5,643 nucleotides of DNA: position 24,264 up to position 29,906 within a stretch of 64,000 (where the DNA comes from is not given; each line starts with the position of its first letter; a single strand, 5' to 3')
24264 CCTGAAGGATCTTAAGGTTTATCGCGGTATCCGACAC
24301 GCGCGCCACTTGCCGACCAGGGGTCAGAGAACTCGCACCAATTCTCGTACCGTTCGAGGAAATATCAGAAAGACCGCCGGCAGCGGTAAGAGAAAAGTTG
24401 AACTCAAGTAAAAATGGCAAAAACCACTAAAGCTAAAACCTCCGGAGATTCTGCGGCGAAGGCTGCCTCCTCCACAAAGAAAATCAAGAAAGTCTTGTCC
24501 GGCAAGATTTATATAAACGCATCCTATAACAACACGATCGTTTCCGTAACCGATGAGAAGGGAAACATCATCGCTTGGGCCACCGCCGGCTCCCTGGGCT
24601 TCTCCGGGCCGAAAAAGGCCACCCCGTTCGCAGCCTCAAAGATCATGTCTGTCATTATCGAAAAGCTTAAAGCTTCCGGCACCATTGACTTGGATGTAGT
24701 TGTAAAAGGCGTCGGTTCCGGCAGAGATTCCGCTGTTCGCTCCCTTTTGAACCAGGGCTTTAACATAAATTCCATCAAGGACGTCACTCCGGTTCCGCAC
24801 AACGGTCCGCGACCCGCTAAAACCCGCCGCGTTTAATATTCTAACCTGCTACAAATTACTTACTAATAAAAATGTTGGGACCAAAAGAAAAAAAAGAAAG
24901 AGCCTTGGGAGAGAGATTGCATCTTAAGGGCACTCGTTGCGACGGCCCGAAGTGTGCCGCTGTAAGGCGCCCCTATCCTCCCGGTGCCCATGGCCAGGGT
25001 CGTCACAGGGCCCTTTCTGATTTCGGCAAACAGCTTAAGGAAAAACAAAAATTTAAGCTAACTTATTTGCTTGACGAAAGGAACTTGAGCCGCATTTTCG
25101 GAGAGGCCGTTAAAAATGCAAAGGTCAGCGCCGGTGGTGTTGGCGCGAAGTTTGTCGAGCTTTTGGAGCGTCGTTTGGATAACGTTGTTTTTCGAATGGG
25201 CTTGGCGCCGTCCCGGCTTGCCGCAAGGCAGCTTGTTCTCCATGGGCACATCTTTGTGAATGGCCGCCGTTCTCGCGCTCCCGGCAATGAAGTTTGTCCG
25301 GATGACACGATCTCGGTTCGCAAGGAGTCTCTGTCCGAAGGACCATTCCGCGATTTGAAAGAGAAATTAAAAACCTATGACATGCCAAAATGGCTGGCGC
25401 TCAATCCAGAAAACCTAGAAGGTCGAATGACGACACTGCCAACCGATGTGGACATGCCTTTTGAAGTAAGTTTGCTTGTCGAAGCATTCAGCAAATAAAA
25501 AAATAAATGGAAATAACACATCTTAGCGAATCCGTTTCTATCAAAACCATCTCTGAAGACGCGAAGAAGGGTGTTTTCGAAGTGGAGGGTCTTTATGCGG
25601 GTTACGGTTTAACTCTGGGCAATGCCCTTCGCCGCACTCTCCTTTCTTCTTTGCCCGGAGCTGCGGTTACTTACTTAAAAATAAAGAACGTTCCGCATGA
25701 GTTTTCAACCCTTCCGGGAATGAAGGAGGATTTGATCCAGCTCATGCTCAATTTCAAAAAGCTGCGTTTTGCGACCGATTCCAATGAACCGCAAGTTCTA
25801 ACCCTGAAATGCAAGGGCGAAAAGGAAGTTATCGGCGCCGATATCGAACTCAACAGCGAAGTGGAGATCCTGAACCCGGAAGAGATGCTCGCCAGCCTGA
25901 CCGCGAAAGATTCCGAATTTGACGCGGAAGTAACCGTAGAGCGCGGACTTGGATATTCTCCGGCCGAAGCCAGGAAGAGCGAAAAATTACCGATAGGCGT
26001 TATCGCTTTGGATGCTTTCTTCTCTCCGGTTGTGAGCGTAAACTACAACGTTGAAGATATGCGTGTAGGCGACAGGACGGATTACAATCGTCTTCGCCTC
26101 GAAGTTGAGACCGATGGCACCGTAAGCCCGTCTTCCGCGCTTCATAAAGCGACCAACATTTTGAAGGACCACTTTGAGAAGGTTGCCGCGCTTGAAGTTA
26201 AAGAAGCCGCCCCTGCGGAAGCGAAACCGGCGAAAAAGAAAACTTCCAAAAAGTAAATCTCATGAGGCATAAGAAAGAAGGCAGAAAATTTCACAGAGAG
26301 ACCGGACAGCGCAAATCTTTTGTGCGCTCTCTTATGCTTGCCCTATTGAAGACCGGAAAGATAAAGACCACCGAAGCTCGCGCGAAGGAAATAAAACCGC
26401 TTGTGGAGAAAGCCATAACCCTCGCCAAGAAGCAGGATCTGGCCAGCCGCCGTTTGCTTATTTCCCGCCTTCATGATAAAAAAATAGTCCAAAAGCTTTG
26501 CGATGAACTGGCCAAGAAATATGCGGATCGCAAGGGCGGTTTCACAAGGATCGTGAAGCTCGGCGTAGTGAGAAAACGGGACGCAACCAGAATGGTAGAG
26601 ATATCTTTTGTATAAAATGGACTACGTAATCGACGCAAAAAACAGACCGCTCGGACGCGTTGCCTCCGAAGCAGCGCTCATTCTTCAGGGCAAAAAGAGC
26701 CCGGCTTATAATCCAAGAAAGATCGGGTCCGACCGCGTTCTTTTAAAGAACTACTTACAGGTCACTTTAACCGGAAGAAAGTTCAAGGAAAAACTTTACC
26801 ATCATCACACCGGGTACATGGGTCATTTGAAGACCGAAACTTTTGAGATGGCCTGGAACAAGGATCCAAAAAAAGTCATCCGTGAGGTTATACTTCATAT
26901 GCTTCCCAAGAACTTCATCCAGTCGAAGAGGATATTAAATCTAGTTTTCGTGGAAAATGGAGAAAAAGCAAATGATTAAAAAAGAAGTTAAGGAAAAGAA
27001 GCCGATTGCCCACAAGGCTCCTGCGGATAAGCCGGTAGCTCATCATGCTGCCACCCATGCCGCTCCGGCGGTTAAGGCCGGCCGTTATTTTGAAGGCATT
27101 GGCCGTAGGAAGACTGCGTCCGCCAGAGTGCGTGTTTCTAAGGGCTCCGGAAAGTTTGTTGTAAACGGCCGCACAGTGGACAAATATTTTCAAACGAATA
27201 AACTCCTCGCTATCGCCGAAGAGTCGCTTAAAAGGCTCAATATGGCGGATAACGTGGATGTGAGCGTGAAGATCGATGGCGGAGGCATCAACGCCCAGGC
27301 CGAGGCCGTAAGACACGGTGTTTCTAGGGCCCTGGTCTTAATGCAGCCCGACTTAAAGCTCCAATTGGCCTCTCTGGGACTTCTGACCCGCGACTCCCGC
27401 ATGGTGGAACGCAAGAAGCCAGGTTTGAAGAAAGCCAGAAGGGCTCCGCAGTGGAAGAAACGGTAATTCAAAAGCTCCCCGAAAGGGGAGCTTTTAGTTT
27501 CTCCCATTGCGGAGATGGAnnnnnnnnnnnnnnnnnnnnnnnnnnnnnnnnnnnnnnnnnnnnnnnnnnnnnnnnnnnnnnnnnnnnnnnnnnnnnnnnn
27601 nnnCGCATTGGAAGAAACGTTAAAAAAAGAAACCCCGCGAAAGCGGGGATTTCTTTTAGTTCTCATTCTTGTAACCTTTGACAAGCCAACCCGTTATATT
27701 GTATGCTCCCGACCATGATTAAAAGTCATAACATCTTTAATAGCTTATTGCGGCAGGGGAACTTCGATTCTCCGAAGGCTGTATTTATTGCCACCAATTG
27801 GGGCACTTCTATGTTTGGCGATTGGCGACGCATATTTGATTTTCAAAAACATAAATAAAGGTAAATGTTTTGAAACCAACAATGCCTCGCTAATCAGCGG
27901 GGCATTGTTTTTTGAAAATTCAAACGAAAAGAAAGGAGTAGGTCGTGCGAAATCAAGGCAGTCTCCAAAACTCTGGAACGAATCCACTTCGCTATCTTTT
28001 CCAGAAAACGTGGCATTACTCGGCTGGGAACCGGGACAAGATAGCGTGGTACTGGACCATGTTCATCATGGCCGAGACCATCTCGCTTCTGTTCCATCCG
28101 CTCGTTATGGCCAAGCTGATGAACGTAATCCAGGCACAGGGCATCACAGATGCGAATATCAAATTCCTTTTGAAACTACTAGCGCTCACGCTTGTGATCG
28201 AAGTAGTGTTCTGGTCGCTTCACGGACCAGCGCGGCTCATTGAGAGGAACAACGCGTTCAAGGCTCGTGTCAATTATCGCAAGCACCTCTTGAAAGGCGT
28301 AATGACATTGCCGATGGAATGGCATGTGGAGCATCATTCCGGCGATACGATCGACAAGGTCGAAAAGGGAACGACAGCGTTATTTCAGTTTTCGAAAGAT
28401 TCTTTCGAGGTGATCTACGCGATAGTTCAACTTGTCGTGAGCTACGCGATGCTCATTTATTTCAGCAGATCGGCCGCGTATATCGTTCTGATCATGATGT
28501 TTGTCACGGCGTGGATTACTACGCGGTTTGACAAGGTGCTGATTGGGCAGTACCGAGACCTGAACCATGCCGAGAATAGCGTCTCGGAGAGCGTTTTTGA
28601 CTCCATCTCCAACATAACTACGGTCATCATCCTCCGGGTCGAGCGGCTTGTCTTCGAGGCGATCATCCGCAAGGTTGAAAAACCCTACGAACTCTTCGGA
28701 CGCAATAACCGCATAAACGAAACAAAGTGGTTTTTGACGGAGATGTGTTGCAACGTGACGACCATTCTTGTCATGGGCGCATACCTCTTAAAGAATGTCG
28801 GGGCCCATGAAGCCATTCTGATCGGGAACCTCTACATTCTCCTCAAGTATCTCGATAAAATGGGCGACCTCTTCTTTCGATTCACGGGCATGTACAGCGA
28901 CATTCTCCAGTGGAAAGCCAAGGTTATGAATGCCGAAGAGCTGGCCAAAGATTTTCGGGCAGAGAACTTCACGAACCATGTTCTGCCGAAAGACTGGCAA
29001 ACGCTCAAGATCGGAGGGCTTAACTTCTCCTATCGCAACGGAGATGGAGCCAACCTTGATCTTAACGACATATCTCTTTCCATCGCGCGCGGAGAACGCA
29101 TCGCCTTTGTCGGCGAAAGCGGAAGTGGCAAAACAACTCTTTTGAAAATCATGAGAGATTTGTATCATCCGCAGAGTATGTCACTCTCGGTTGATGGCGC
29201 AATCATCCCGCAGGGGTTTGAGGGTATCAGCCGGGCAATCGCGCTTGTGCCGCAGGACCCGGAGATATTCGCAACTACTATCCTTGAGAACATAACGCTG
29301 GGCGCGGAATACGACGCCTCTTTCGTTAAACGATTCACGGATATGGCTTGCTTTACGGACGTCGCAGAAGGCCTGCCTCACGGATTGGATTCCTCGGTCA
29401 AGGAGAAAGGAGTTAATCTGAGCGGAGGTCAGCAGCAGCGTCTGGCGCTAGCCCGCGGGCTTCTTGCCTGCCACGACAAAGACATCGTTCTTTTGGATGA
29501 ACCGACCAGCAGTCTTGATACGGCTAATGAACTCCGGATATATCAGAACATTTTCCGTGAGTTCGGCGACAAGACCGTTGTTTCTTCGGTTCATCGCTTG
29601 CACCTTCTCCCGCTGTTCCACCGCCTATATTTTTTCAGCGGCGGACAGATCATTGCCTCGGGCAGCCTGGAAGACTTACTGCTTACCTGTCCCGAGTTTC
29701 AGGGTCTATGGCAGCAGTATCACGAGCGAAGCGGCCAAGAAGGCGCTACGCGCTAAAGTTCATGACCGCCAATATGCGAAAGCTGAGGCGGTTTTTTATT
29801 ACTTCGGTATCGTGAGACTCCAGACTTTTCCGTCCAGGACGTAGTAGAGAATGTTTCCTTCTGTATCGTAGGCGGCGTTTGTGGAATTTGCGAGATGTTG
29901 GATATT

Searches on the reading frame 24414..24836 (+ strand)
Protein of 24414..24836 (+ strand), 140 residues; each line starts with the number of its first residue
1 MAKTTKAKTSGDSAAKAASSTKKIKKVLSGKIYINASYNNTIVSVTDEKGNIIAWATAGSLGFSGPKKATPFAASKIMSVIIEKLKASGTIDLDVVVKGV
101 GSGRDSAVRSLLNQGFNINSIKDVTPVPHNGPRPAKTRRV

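Call 59: search_protein_families(library=pfam, proteins=[window:24414-24836:+], max_evalue=0.01)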
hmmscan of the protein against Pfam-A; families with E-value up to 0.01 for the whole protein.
window:24414-24836:+ (140 aa): 1 family
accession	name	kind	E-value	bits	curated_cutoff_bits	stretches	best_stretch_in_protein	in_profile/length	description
PF00411.24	Ribosomal_S11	-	2.8e-36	124.7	25.1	1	30-139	1-110/110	Ribosomal protein S11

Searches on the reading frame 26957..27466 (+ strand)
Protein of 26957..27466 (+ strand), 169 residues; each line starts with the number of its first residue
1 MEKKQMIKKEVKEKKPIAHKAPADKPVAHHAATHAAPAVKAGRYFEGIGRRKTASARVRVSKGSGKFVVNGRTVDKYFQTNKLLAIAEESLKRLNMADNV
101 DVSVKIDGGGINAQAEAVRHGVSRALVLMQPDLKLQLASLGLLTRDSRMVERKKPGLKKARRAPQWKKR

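Call 59: search_protein_families(library=pfam, proteins=[window:26957-27466:+], max_evalue=0.01)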
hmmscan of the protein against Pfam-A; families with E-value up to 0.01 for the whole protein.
window:26957-27466:+ (169 aa): 1 family
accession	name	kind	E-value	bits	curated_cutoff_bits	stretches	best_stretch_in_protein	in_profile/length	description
PF00380.25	Ribosomal_S9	-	3.6e-42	144.1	22.5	1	49-169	1-121/121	Ribosomal protein S9/S16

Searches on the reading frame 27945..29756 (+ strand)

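Call 59: search_protein_families(library=pfam, proteins=[window:27945-29756:+], max_evalue=0.01)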
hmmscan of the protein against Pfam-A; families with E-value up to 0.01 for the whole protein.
window:27945-29756:+ (603 aa): 5 families
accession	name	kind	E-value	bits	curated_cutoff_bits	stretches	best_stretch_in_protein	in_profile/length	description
PF00005.33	ABC_tran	-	7.6e-26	91.8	25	1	373-522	1-137/137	ABC transporter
PF00664.28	ABC_membrane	-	1.9e-15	57.7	28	1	36-286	3-253/274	ABC transporter transmembrane region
PF13304.12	AAA_21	-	2.3e-06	28.3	27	0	492-540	238-286/304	AAA domain, putative AbiEii toxin, Type IV TA system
PF13401.12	AAA_22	-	0.00048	20.9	27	1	386-535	8-109/130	AAA domain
PF02463.25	SMC_N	-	0.0087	15.9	40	0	272-537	135-184/220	RecF/RecN/SMC N terminal domain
